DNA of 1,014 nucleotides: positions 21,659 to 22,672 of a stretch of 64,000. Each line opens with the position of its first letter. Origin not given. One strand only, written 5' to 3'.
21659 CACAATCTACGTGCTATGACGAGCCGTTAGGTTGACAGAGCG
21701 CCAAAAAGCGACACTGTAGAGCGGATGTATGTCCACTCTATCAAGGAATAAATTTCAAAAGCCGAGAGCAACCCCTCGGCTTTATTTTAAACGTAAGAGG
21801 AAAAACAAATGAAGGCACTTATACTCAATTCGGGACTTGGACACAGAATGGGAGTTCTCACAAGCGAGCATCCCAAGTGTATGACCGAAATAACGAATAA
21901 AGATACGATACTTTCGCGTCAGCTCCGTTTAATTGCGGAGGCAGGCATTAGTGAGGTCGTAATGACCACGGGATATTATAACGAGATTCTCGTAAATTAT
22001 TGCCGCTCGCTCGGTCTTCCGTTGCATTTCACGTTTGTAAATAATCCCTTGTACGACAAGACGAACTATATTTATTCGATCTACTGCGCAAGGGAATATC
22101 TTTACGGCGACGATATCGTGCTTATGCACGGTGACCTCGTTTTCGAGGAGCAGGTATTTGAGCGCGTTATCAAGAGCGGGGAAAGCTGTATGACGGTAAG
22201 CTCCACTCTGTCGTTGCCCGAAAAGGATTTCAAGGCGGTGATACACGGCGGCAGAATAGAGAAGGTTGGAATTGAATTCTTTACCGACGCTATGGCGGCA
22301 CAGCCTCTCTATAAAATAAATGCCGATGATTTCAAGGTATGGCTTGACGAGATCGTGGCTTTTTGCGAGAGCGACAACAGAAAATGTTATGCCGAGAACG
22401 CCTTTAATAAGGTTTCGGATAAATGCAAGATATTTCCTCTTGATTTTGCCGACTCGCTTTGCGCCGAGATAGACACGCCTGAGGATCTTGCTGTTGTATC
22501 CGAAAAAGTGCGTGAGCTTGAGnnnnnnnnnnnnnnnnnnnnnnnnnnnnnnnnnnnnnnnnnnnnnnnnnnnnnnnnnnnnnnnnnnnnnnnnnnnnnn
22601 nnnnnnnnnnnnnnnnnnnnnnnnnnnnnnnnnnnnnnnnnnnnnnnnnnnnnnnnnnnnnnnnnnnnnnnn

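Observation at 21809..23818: Triple fusion protein: LicC/PntC-like nucleotidyltransferase + HxGH cytidylyltransferase + PEP mutase in one 669-aa polypeptide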

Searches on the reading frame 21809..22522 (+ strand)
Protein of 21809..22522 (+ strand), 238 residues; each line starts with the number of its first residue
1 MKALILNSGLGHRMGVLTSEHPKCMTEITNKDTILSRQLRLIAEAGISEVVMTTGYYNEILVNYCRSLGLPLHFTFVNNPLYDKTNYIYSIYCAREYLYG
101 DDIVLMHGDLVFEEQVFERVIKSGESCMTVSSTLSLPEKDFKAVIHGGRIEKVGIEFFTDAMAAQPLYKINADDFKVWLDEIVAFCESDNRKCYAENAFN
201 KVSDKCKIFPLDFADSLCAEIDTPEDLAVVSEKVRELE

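Call 28: find_homologous_proteins(query=window:21809-22522:+, max_evalue=1e-15)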
Query window:21809-22522:+ (238 aa): 3514 proteins with E <= 1e-15 among 3784 candidates; the best 120 are listed.
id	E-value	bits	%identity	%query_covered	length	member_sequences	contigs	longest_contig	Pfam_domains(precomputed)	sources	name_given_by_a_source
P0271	6.3e-148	509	97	100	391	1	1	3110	PF01467.33,PF12804.14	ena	-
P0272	1.7e-137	474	87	100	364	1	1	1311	PF00483.30,PF01467.33,PF20202.5,PF12804.14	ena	-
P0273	6.1e-135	466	86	100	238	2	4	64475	PF00483.30,PF20202.5,PF12804.14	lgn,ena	-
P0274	1.9e-130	451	82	100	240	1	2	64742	PF00483.30,PF20202.5,PF12804.14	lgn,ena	-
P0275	1.7e-129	448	82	100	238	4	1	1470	PF00483.30,PF20202.5,PF12804.14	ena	-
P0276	4.2e-129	447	80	100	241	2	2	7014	PF00483.30,PF20202.5,PF12804.14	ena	-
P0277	2.5e-126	438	82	100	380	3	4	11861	PF00483.30,PF01467.33,PF20202.5,PF12804.14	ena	-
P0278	3.7e-123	428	80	100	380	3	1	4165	PF00483.30,PF01467.33,PF20202.5,PF12804.14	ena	-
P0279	7.7e-122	423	78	100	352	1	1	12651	PF00483.30,PF01467.33,PF20202.5,PF12804.14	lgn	-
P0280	3.7e-121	421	79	100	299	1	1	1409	PF00483.30,PF20202.5,PF12804.14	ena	-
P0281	6.0e-121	420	76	100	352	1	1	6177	PF00483.30,PF01467.33,PF20202.5,PF12804.14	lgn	-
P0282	9.3e-121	420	76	100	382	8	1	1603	PF00483.30,PF01467.33,PF20202.5,PF12804.14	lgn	-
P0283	1.3e-120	419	77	100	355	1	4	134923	PF00483.30,PF01467.33,PF20202.5,PF12804.14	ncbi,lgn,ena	-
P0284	2.0e-120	419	77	100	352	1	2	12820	PF00483.30,PF20202.5,PF12804.14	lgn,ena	-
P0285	2.2e-120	418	77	100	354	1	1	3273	PF00483.30,PF01467.33,PF20202.5,PF12804.14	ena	-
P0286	4.2e-120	418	78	100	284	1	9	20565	PF00483.30,PF20202.5,PF12804.14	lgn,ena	-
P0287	1.5e-118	412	76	100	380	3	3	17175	PF00483.30,PF01467.33,PF20202.5,PF12804.14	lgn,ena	-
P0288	1.6e-118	412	75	100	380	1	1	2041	PF00483.30,PF01467.33,PF20202.5,PF12804.14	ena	-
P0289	3.6e-118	411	77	99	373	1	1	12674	PF01467.33,PF20202.5,PF12804.14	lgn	-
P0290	3.9e-118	411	75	100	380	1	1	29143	PF00483.30,PF01467.33,PF20202.5,PF12804.14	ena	-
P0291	4.7e-118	411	75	100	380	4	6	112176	PF00483.30,PF01467.33,PF20202.5,PF12804.14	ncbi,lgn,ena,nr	ncbi:MAG: adenylyltransferase/cytidyltransferase family protein [Clostridia bacterium]|nr:adenylyltr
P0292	8.5e-118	410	76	100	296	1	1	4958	PF01467.33,PF20202.5,PF12804.14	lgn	-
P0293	1.6e-117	409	76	100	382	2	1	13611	PF01467.33,PF20202.5,PF12804.14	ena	-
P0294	3.6e-117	408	76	100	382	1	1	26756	PF00483.30,PF01467.33,PF20202.5,PF12804.14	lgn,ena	-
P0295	4.5e-117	408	74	100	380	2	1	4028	PF00483.30,PF01467.33,PF20202.5,PF12804.14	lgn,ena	-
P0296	2.0e-116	406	72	100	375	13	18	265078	PF01467.33,PF12804.14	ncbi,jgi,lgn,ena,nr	ncbi:MAG: hypothetical protein E7040_00045 [Lentisphaerae bacterium]|nr:hypothetical protein [Lentis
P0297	1.6e-115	403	74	100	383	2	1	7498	PF01467.33,PF20202.5,PF12804.14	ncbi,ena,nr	ncbi:MAG: adenylyltransferase/cytidyltransferase family protein [Clostridia bacterium]|nr:adenylyltr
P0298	2.2e-115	402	73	100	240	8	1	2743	PF00483.30,PF20202.5,PF12804.14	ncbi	-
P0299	6.4e-115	401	73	100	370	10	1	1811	PF00483.30,PF01467.33,PF12804.14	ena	-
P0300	1.4e-114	399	74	100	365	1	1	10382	PF00483.30,PF01467.33,PF20202.5,PF12804.14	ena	-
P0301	2.8e-114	398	72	100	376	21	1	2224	PF00483.30,PF01467.33,PF12804.14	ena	-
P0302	9.0e-114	397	75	100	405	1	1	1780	PF00483.30,PF20202.5,PF12804.14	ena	-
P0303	1.2e-113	396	71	100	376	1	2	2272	PF00483.30,PF01467.33,PF12804.14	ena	-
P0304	1.2e-113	396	77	93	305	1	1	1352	PF00483.30,PF20202.5,PF12804.14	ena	-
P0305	1.7e-113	396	71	100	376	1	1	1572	PF00483.30,PF01467.33,PF12804.14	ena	-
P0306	1.9e-113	396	74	100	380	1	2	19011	PF00483.30,PF01467.33,PF20202.5,PF12804.14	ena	-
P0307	2.5e-113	395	73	99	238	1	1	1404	PF00483.30,PF20202.5,PF12804.14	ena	-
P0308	2.5e-113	395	73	100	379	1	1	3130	PF00483.30,PF01467.33,PF20202.5,PF12804.14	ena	-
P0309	2.8e-113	395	74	100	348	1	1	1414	PF01467.33,PF12804.14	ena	-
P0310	5.1e-113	394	71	100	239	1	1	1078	PF00483.30,PF20202.5,PF12804.14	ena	-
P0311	5.9e-113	394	74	98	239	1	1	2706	PF00483.30,PF12804.14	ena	-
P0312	8.1e-113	394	74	100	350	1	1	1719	PF00483.30,PF01467.33,PF20202.5,PF12804.14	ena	-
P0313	8.5e-113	394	72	100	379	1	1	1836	PF01467.33,PF20202.5,PF12804.14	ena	-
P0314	9.0e-113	394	73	100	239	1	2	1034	PF00483.30,PF20202.5,PF12804.14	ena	-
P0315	2.8e-112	392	73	97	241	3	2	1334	PF00483.30,PF12804.14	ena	-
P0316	3.8e-112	392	73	100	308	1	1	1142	PF00483.30,PF01467.33,PF20202.5,PF12804.14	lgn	-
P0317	4.8e-112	391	71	100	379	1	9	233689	PF01467.33,PF20202.5,PF12804.14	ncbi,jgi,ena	-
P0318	5.3e-112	391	72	100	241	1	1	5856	PF00483.30,PF12804.14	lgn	-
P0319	5.7e-112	391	72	99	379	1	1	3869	PF01467.33,PF20202.5,PF12804.14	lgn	-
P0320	7.0e-112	391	73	100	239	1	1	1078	PF00483.30,PF20202.5,PF12804.14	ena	-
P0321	1.5e-111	390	71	100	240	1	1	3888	PF20202.5,PF12804.14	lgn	-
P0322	2.1e-111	389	71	100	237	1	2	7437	PF00483.30,PF20202.5,PF12804.14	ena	-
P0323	2.1e-111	389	73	98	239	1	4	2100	PF00483.30,PF12804.14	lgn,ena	-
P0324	2.2e-111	389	71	100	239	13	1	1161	PF00483.30,PF20202.5,PF12804.14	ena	-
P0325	2.4e-111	389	71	100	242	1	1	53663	PF00483.30,PF20202.5,PF12804.14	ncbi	-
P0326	3.8e-111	388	71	100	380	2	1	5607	PF01467.33,PF20202.5,PF12804.14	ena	-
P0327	4.3e-111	388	74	100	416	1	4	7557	PF00483.30,PF01467.33,PF20202.5,PF12804.14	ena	-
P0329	7.3e-111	387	74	97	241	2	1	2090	PF00483.30,PF12804.14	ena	-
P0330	8.8e-111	387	73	100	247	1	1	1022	PF00483.30,PF20202.5,PF12804.14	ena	-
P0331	9.2e-111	387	73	100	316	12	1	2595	PF00483.30,PF20202.5,PF12804.14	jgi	jgi:cytidyltransferase-like protein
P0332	9.2e-111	387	73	97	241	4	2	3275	PF00483.30,PF12804.14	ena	-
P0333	9.8e-111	387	74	97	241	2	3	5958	PF00483.30,PF12804.14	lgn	-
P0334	1.3e-110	386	71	100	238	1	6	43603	PF00483.30,PF12804.14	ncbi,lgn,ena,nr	ncbi:MAG: NTP transferase domain-containing protein [Clostridia bacterium]|nr:NTP transferase domain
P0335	1.4e-110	386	71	100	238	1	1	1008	PF00483.30,PF12804.14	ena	-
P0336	1.6e-110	386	68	100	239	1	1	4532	PF00483.30,PF12804.14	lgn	-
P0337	1.7e-110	386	71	100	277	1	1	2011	PF00483.30,PF20202.5,PF12804.14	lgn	-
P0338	1.8e-110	386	71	100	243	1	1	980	PF00483.30,PF20202.5,PF12804.14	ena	-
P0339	2.5e-110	386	69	100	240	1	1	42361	PF00483.30,PF20202.5,PF12804.14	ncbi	-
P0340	2.6e-110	385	73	100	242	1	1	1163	PF12804.14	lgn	-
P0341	2.9e-110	385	74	100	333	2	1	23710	PF00483.30,PF01467.33,PF20202.5,PF12804.14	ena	-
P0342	3.2e-110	385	71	100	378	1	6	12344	PF01467.33,PF12804.14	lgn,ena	-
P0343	3.5e-110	385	71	100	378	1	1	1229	PF01467.33,PF12804.14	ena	-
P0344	3.7e-110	385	71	100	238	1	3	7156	PF00483.30,PF12804.14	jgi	-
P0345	3.9e-110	385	71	100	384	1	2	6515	PF00483.30,PF01467.33,PF20202.5,PF12804.14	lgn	-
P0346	4.5e-110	385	71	100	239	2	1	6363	PF00483.30,PF12804.14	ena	-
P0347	5.5e-110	384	73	95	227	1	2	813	PF20202.5,PF12804.14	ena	-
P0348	7.4e-110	384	71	100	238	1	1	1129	PF00483.30,PF12804.14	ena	-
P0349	7.5e-110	384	71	100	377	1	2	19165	PF01467.33,PF12804.14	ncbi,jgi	jgi:phosphoenolpyruvate phosphomutase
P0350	7.9e-110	384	70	100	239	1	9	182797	PF00483.30,PF20202.5,PF12804.14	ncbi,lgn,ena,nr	ncbi:MAG: NTP transferase domain-containing protein [Clostridia bacterium]|nr:NTP transferase domain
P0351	8.1e-110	384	71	100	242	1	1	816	PF00483.30,PF20202.5,PF12804.14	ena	-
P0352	8.9e-110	384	68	100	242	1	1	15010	PF20202.5,PF12804.14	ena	-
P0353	1.9e-109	383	72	100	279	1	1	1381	PF00483.30,PF20202.5,PF12804.14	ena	-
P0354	2.1e-109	383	71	100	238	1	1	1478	PF00483.30,PF12804.14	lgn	-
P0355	2.4e-109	382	70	100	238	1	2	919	PF00483.30,PF12804.14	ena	-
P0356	2.7e-109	382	71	100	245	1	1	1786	PF00483.30,PF20202.5,PF12804.14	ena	-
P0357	2.9e-109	382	70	100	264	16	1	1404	PF00483.30,PF20202.5,PF12804.14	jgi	-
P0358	2.9e-109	382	72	100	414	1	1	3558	PF00483.30,PF01467.33,PF20202.5,PF12804.14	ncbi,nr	ncbi:MAG: NTP transferase domain-containing protein, partial [Aeriscardovia sp.]|nr:NTP transferase 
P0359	3.6e-109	382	70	100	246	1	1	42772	PF00483.30,PF12804.14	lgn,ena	-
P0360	3.7e-109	382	68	100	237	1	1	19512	PF00483.30,PF12804.14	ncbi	-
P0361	5.0e-109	381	70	100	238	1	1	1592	PF00483.30,PF12804.14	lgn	-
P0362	5.2e-109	381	72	100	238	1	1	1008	PF00483.30,PF12804.14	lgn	-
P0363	6.4e-109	381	71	98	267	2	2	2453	PF00483.30,PF20202.5,PF12804.14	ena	-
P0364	6.6e-109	381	71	100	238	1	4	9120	PF00483.30,PF12804.14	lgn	-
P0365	7.9e-109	381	71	100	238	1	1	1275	PF00483.30,PF12804.14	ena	-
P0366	8.1e-109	381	70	100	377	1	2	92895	PF00483.30,PF01467.33,PF12804.14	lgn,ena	-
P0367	8.5e-109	381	67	100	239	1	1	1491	PF00483.30,PF20202.5,PF12804.14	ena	-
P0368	9.7e-109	380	69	98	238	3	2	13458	PF00483.30,PF20202.5,PF12804.14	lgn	-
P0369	9.8e-109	380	70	100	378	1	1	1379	PF00483.30,PF01467.33,PF12804.14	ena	-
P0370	1.1e-108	380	71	100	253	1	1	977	PF00483.30,PF20202.5,PF12804.14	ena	-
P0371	1.3e-108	380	70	100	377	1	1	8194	PF01467.33,PF12804.14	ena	-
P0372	1.4e-108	380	80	87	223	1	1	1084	PF00483.30,PF20202.5,PF12804.14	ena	-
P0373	1.8e-108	379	72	100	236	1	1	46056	PF00483.30,PF20202.5,PF12804.14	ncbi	-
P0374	1.9e-108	379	70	100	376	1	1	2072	PF01467.33,PF12804.14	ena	-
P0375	1.9e-108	379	71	100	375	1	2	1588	PF01467.33,PF12804.14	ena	-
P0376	2.5e-108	379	67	100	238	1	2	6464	PF00483.30,PF12804.14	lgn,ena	-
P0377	2.5e-108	379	72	100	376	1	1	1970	PF00483.30,PF01467.33,PF12804.14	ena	-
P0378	2.8e-108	379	71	100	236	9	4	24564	PF00483.30,PF20202.5,PF12804.14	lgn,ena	-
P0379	2.9e-108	379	72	100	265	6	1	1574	PF00483.30,PF20202.5,PF12804.14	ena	-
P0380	3.2e-108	379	70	100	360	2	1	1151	PF01467.33,PF12804.14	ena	-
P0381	3.6e-108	379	76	92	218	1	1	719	PF20202.5,PF12804.14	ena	-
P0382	3.7e-108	378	70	100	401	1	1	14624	PF00483.30,PF01467.33,PF20202.5,PF12804.14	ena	-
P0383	4.1e-108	378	72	100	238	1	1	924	PF00483.30,PF12804.14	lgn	-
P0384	4.6e-108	378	71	99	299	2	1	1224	PF00483.30,PF20202.5,PF12804.14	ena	-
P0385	5.0e-108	378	73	96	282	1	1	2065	PF00483.30,PF20202.5,PF12804.14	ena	-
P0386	5.3e-108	378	73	100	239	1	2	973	PF00483.30,PF20202.5,PF12804.14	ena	-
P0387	6.0e-108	378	71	100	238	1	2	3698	PF00483.30,PF12804.14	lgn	-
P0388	6.9e-108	378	77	89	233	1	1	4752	PF00483.30,PF20202.5,PF12804.14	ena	-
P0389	8.4e-108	377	68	100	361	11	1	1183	PF00483.30,PF01467.33,PF20202.5,PF12804.14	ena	-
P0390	8.6e-108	377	69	100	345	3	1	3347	PF00483.30,PF01467.33,PF12804.14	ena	-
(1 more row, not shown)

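Call 29: find_encoding_contigs(protein=P0273, flank=10000, max_places=2)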
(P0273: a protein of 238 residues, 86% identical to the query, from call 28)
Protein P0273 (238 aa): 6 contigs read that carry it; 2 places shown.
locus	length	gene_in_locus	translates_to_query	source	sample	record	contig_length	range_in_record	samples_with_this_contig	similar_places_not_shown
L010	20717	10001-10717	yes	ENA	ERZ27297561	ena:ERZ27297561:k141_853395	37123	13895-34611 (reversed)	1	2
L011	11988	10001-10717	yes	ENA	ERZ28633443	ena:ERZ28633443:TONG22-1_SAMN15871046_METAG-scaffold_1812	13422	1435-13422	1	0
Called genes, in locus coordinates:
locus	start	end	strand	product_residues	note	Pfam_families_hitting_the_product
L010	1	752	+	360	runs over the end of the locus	PF01321:Creatinase_N, PF00557:Peptidase_M24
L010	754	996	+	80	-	PF11213:DUF3006 (weak)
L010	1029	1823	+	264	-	PF02660:G3P_acyltransf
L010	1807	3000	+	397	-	PF13679:Methyltransf_32, PF13649:Methyltransf_25 (weak), PF13847:Methyltransf_31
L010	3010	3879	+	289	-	PF01522:Polysacc_deac_1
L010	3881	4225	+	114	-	-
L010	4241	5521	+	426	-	PF13393:tRNA-synt_His, PF00587:tRNA-synt_2b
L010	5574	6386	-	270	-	PF10114:PocR, PF12833:HTH_18, PF00165:HTH_AraC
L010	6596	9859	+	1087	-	PF17128:DUF5107, PF13414:TPR_11 (faint), PF00515:TPR_1 (faint), PF07719:TPR_2 (faint), PF12895:ANAPC3 (faint), PF13181:TPR_8 (faint), PF13371:TPR_9 (faint), PF13432:TPR_16 (weak), +6 more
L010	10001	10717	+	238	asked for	PF00483:NTP_transferase (weak), PF12804:NTP_transf_3, PF20202:DUF6564 (weak)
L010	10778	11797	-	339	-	PF01210:NAD_Gly3P_dh_N, PF02558:ApbA (weak), PF03446:NAD_binding_2 (weak), PF03807:F420_oxidored, PF10727:Rossmann-like (weak), PF07479:NAD_Gly3P_dh_C, PF20618:GPD_NAD_C_bact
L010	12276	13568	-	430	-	PF00295:Glyco_hydro_28, PF13229:Beta_helix (weak)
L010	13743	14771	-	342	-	PF00294:PfkB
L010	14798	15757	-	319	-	PF01081:Aldolase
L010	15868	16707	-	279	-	PF08543:Phos_pyr_kin, PF00294:PfkB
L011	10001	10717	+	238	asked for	PF00483:NTP_transferase (weak), PF12804:NTP_transf_3, PF20202:DUF6564 (weak)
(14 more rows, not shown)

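Call 30: find_encoding_contigs(protein=P0291, flank=10000, max_places=2)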
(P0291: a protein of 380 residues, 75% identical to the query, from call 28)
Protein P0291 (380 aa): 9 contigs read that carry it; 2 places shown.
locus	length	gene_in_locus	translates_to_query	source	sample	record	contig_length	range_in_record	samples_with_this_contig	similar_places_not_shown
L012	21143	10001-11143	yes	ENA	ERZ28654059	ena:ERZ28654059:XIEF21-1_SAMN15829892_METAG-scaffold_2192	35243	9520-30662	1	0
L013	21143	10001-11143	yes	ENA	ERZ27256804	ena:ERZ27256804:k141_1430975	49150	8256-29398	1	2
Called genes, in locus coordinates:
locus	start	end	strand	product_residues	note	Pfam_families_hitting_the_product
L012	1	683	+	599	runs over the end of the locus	PF00884:Sulfatase, PF01663:Phosphodiest (weak)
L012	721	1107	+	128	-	-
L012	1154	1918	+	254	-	PF04932:Wzy_C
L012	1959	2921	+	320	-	PF00535:Glycos_transf_2, PF10111:Glyco_tranf_2_2, PF13641:Glyco_tranf_2_3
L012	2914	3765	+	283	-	PF04991:LicD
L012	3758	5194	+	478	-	PF01943:Polysacc_synt, PF13440:Polysacc_synt_3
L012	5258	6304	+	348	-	PF01073:3Beta_HSD, PF01370:Epimerase, PF02719:Polysacc_synt_2, PF04321:RmlD_sub_bind (weak), PF07993:NAD_binding_4, PF16363:GDP_Man_Dehyd, PF13460:NAD_binding_10, PF08485:Polysacc_syn_2C, +2 more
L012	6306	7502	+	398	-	PF01370:Epimerase, PF02719:Polysacc_synt_2 (faint), PF07993:NAD_binding_4 (faint), PF14667:Polysacc_synt_C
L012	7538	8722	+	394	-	PF02350:Epimerase_2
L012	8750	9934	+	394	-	PF00884:Sulfatase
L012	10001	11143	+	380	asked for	PF00483:NTP_transferase (weak), PF12804:NTP_transf_3, PF20202:DUF6564, PF01467:CTP_transf_like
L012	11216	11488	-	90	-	PF14131:DUF4298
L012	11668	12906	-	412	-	PF13180:PDZ_2, PF17820:PDZ_6 (weak), PF05580:Peptidase_S55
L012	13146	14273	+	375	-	PF02557:VanY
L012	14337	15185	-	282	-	PF00165:HTH_AraC, PF12833:HTH_18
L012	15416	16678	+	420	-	-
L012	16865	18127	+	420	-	-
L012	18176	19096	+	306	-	-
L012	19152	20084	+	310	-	-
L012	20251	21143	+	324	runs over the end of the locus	PF03547:Mem_trans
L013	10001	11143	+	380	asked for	PF00483:NTP_transferase (weak), PF12804:NTP_transf_3, PF20202:DUF6564, PF01467:CTP_transf_like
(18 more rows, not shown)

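Call 31: find_encoding_contigs(protein=P0296, flank=10000, max_places=2)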
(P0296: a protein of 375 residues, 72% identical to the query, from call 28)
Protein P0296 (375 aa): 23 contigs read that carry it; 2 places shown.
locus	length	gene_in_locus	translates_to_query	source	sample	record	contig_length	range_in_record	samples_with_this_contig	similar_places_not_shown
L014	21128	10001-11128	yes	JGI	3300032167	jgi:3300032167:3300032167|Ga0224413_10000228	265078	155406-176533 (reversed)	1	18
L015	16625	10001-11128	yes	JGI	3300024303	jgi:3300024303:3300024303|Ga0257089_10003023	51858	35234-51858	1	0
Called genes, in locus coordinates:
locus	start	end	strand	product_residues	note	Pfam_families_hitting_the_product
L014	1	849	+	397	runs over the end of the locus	PF13439:Glyco_transf_4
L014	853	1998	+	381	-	PF13477:Glyco_trans_4_2 (weak), PF13439:Glyco_transf_4, PF13579:Glyco_trans_4_4, PF00534:Glycos_transf_1, PF13692:Glyco_trans_1_4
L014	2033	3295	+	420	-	PF04932:Wzy_C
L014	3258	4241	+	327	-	-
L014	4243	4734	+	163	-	PF14602:Hexapep_2 (faint), PF00132:Hexapep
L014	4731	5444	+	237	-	-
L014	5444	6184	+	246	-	PF01522:Polysacc_deac_1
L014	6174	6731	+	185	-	PF00534:Glycos_transf_1, PF13692:Glyco_trans_1_4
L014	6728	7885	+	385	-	PF20706:GT4-conflict (faint), PF13579:Glyco_trans_4_4 (weak), PF13439:Glyco_transf_4 (weak), PF00534:Glycos_transf_1, PF13692:Glyco_trans_1_4 (weak), PF00534:Glycos_transf_1, PF13692:Glyco_trans_1_4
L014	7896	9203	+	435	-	PF14307:Glyco_tran_WbsX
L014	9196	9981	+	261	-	-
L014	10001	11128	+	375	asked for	PF12804:NTP_transf_3, PF01467:CTP_transf_like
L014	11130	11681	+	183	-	PF00132:Hexapep (faint)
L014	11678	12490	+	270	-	PF00535:Glycos_transf_2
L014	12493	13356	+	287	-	PF01757:Acyl_transf_3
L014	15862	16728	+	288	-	PF00483:NTP_transferase, PF12804:NTP_transf_3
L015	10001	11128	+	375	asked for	PF12804:NTP_transf_3, PF01467:CTP_transf_like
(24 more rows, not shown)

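Call 32: find_encoding_contigs(protein=P0350, flank=10000, max_places=2)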
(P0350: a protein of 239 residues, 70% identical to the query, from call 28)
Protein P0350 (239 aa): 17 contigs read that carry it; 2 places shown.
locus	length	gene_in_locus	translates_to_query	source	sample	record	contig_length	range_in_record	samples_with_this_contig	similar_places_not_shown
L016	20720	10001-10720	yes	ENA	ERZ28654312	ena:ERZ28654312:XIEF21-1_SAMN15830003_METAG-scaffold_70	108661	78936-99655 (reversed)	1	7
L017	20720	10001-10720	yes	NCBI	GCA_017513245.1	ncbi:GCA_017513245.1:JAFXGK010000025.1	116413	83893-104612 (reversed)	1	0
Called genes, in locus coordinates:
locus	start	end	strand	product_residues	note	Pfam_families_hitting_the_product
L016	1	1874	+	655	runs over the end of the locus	-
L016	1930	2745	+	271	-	-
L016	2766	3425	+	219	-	-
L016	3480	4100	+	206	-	-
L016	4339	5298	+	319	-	PF23750:RsgI_M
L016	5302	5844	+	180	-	-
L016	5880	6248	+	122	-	-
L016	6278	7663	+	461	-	-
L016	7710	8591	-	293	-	PF00126:HTH_1, PF03466:LysR_substrate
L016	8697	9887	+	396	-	PF01996:F420_ligase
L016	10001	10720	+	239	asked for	PF00483:NTP_transferase, PF12804:NTP_transf_3, PF20202:DUF6564 (weak)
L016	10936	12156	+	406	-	PF12890:DHOase, PF01979:Amidohydro_1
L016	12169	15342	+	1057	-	PF25596:CPSase_L_D1, PF02786:CPSase_L_D2, PF02787:CPSase_L_D3, PF25596:CPSase_L_D1, PF02655:ATP-grasp_3, PF02786:CPSase_L_D2, PF07478:Dala_Dala_lig_C, PF02142:MGS, +6 more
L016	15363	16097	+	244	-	PF00175:NAD_binding_1, PF10418:DHODB_Fe-S_bind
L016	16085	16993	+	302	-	PF01180:DHO_dh, PF01207:Dus (faint), PF03060:NMO (weak)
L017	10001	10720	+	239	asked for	PF00483:NTP_transferase, PF12804:NTP_transf_3, PF20202:DUF6564 (weak)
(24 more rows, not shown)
